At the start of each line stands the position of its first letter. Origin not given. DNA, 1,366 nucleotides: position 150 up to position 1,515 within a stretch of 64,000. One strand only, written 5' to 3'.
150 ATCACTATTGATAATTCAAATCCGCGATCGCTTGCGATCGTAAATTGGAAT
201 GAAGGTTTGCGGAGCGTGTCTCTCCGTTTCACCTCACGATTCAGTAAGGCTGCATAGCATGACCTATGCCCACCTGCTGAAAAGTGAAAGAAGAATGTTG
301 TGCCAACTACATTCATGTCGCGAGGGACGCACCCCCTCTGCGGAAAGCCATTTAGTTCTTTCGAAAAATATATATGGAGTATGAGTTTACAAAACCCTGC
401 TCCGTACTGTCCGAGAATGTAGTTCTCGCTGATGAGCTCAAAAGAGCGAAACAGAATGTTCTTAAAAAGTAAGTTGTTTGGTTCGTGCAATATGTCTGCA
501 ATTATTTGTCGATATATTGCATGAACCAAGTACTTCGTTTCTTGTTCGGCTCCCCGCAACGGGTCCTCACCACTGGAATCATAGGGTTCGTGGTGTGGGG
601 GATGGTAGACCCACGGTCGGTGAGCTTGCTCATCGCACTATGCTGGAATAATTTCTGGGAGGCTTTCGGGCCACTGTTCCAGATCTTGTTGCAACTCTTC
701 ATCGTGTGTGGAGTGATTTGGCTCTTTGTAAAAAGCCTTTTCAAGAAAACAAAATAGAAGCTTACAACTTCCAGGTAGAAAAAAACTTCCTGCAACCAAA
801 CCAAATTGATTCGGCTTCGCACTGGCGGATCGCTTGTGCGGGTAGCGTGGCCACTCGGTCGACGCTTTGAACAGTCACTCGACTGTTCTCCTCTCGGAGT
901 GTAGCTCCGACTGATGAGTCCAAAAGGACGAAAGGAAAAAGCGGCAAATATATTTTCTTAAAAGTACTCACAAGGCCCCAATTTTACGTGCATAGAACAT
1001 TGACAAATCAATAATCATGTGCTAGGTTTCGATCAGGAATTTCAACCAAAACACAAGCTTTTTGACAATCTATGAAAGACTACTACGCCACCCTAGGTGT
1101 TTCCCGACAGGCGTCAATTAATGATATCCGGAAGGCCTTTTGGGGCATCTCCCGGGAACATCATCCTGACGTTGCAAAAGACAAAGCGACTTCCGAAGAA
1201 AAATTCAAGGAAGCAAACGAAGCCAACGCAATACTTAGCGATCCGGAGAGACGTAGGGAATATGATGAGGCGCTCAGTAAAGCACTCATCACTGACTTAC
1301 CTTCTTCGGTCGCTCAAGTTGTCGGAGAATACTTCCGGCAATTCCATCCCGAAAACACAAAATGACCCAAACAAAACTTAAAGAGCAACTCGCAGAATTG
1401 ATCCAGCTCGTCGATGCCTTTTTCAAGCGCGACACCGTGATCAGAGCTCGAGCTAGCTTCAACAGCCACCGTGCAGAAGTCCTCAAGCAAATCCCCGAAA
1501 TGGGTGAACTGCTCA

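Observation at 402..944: Two tandem type-III hammerhead ribozymes with compensatory stem covariation, about 480 nt apart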

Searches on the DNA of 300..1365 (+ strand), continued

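Call 48: search_with_rna_model(model_id=R1, source=L129, max_evalue=0.05, show_alignments=3)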
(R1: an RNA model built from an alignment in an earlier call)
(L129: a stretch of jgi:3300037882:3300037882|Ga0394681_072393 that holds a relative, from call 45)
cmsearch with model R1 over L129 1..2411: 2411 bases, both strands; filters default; matches with E-value up to 0.05: 3.
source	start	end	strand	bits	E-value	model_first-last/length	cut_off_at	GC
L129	1196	1249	+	75.8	3.9e-25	1-54/54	no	0.48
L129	2047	2100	+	69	9.6e-23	1-54/54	no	0.46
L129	714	767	+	68.3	1.6e-22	1-54/54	no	0.5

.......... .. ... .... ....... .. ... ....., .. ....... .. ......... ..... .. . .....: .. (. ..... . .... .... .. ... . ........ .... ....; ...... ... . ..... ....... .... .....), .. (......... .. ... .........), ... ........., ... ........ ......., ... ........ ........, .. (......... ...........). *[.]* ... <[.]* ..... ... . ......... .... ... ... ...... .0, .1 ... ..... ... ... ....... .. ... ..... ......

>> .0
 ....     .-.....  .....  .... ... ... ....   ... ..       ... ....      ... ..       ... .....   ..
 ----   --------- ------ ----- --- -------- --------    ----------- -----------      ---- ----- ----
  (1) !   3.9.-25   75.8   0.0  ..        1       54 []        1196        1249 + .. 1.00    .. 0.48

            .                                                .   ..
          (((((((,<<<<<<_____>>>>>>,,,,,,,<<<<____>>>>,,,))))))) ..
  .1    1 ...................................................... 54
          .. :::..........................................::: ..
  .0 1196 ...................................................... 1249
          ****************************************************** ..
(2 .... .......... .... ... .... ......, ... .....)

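Call 64: search_with_rna_model(model_id=R1, sources=[L130, L131, L132, L133], max_evalue=1)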
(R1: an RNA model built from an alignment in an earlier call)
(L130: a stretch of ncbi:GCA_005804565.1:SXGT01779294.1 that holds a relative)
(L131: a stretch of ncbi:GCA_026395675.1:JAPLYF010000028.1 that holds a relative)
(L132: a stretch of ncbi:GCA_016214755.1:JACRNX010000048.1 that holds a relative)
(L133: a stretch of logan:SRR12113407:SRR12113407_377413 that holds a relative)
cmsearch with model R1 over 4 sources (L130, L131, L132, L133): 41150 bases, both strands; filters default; matches with E-value up to 1: 1.
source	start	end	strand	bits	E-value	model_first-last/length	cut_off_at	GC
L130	8682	8728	-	17.4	0.0026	1-54/54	no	0.43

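Call 65: search_rna_families(sources=[L130, L131, L132, L133], threshold=evalue, max_evalue=0.1)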
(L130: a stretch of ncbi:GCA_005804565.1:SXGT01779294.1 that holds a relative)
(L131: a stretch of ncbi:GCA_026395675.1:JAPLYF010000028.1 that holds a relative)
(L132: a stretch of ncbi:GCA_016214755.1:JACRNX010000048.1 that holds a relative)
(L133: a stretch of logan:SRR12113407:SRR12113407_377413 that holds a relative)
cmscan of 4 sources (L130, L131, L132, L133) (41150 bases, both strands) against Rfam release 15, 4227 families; matches with E-value up to 0.1: 7.
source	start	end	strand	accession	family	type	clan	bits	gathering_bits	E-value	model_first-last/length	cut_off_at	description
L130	7680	8032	+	RF00023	tmRNA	Gene;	CL00001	143.5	47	1.9e-56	1-374/374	no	transfer-messenger RNA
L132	10122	10194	-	RF00005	tRNA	Gene; tRNA;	CL00001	71.5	29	7.6e-14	1-71/71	no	tRNA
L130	2252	2325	+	RF00005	tRNA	Gene; tRNA;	CL00001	56.3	29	1.2e-09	1-71/71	no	tRNA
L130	8676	8822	+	RF02625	WsnRNA46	Gene; sRNA;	-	38.7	65.3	0.00012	1-151/151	no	Wolbachia sRNA 46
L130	10134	10235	+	RF03923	mir-964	Gene; miRNA;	-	31.6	100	0.015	1-90/90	no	mir-964 microRNA precursor family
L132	6984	7074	-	RF03743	MIR7696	Gene; miRNA;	-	31.5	83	0.033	1-88/88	no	MIR7696 microRNA precursor family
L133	3145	3235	-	RF03743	MIR7696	Gene; miRNA;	-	31.5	83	0.033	1-88/88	no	MIR7696 microRNA precursor family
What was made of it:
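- Four other candidate-phyla Ro60 loci have no hammerhead (calls 64, 65), so the link is lineage-specific.
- Tried and rejected: I checked four other candidate-phyla Ro60 loci with my model and with Rfam and found no hammerhead or other ribozyme (calls 64, 65).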

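Call 67: search_with_rna_model(model_id=R1, sources=[L134, L135], max_evalue=0.1)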
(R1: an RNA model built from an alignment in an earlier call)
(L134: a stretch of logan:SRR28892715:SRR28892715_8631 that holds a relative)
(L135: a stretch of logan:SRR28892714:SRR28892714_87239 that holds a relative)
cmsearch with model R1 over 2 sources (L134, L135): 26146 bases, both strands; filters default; matches with E-value up to 0.1: 8.
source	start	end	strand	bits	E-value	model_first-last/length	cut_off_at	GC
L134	10300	10353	+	75.8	4.2e-24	1-54/54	no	0.48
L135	4998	5051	+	75.8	4.2e-24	1-54/54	no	0.48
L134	5715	5768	+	72.6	5.3e-23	1-54/54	no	0.44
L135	413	466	+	72.6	5.3e-23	1-54/54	no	0.44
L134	8846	8899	+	71.2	1.8e-22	1-54/54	no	0.43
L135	3544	3597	+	71.2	1.8e-22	1-54/54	no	0.43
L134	9660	9729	+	50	4.9e-15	1-54/54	no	0.46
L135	4358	4427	+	50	4.9e-15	1-54/54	no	0.46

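Call 77: search_dna_similar(query=window:395-960:+, collection=phages, mode=distant, max_evalue=0.01, max_rows=15)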
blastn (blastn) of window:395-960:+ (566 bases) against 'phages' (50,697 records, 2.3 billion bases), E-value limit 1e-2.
No match.

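Call 79: search_rna_families(sources=[L029, L103, L129, L083, L017], threshold=evalue, max_evalue=0.5, show_alignments=0)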
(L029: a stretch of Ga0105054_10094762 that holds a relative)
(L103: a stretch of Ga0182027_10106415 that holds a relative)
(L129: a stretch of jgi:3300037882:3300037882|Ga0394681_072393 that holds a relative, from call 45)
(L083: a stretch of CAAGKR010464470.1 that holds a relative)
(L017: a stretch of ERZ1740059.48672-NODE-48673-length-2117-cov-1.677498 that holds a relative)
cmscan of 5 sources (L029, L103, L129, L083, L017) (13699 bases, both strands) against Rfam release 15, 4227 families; matches with E-value up to 0.5: 13.
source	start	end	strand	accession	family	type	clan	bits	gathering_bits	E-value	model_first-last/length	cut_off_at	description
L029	2959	3028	+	RF00023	tmRNA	Gene;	CL00001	65.2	47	7.6e-24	1-374/374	no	transfer-messenger RNA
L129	2047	2100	+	RF00008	Hammerhead_3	Gene; ribozyme;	CL00010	50.4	48.5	8.6e-09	1-54/54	no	Hammerhead ribozyme (type III)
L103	1127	1181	-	RF00008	Hammerhead_3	Gene; ribozyme;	CL00010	46.3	48.5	1.2e-07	1-54/54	no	Hammerhead ribozyme (type III)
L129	714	767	+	RF00008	Hammerhead_3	Gene; ribozyme;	CL00010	44.9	48.5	3e-07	1-54/54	no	Hammerhead ribozyme (type III)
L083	2248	2302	+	RF00008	Hammerhead_3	Gene; ribozyme;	CL00010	44.1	48.5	4.9e-07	1-54/54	no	Hammerhead ribozyme (type III)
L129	1196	1249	+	RF00008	Hammerhead_3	Gene; ribozyme;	CL00010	38.9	48.5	1.5e-05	1-54/54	no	Hammerhead ribozyme (type III)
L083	2640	2694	+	RF00008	Hammerhead_3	Gene; ribozyme;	CL00010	35.9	48.5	0.00011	1-54/54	no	Hammerhead ribozyme (type III)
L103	781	843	-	RF00008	Hammerhead_3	Gene; ribozyme;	CL00010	31.2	48.5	0.0023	1-54/54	no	Hammerhead ribozyme (type III)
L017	1583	1629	-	RF04347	Plastid-ccsA-ndhD-2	Cis-reg;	-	31.1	51.5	0.0079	1-53/53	no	Plastid-ccsA-ndhD-2 3UTR RNA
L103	709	769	+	RF03192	mir-6794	Gene; miRNA;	-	30.3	74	0.027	1-62/62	no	mir-6794 microRNA precursor family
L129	1281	1331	+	RF03556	mir-559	Gene; miRNA;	-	26.8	95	0.15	1-91/91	no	mir-559 microRNA precursor family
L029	1607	1688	-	RF02621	BSnc120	Gene; sRNA;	-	23.6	114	0.14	1-88/88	no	Brucella sRNA 120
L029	2641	2687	+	RF00163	Hammerhead_1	Gene; ribozyme;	CL00010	23.1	34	0.092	1-45/45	no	Hammerhead ribozyme (type I)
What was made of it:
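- On Hammerhead ribozyme, type III: One orthologous-locus copy scores 50.4 (call 79).
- Checked: One orthologous-locus copy reaches 50.4 bits (call 79).
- One locus has a tmRNA-like tRNA-mimic domain after a hammerhead (call 79).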

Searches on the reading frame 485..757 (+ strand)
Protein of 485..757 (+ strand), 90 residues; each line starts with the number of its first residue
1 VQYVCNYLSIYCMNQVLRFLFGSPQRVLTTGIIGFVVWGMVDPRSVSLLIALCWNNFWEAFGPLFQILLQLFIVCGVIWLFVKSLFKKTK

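Call 7: search_protein_families(library=pfam, proteins=[window:485-757:+], max_evalue=0.1)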
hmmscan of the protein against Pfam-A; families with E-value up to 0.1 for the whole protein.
window:485-757:+ (90 aa): 0 families

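Call 8: search_protein_families(library=phrogs, proteins=[window:485-757:+], max_evalue=0.1)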
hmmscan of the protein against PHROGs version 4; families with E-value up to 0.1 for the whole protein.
window:485-757:+ (90 aa): 0 families
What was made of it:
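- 521..757 (+): Probable small hydrophobic protein gene: 78 aa from ATG 521, or 90 aa from GTG 485. No Pfam or PHROG match (calls 7, 8).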

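Call 44: find_homologous_proteins(query=window:485-757:+, max_evalue=0.01)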
Query window:485-757:+ (90 aa): 1 proteins with E <= 0.01 among 1 candidates.
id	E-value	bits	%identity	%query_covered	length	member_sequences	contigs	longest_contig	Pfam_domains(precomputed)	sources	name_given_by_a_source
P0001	9.5e-50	185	93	100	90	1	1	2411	-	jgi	jgi:hypothetical protein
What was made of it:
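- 521..757 (+): One homologue, P0001, at 93% identity (call 44).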

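Call 45: find_encoding_contigs(protein=P0001, flank=10000)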
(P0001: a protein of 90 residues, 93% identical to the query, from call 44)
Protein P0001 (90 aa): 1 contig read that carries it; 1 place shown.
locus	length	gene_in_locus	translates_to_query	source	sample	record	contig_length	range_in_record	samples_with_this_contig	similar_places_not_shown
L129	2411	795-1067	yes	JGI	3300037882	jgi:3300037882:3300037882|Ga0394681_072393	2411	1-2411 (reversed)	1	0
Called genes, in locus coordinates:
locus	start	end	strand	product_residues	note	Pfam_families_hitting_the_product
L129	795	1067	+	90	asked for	-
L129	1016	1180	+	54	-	-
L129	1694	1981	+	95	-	-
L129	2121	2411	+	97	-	?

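Call 85: search_protein_families(library=padloc, proteins=[window:521-757:+], max_evalue=0.01)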
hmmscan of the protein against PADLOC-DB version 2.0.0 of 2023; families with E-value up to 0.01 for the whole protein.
window:521-757:+ (78 aa): 0 families

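Call 86: search_protein_families(library=ncbifam, proteins=[window:521-757:+], max_evalue=0.01)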
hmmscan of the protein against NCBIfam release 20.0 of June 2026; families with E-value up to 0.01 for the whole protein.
window:521-757:+ (78 aa): 0 families
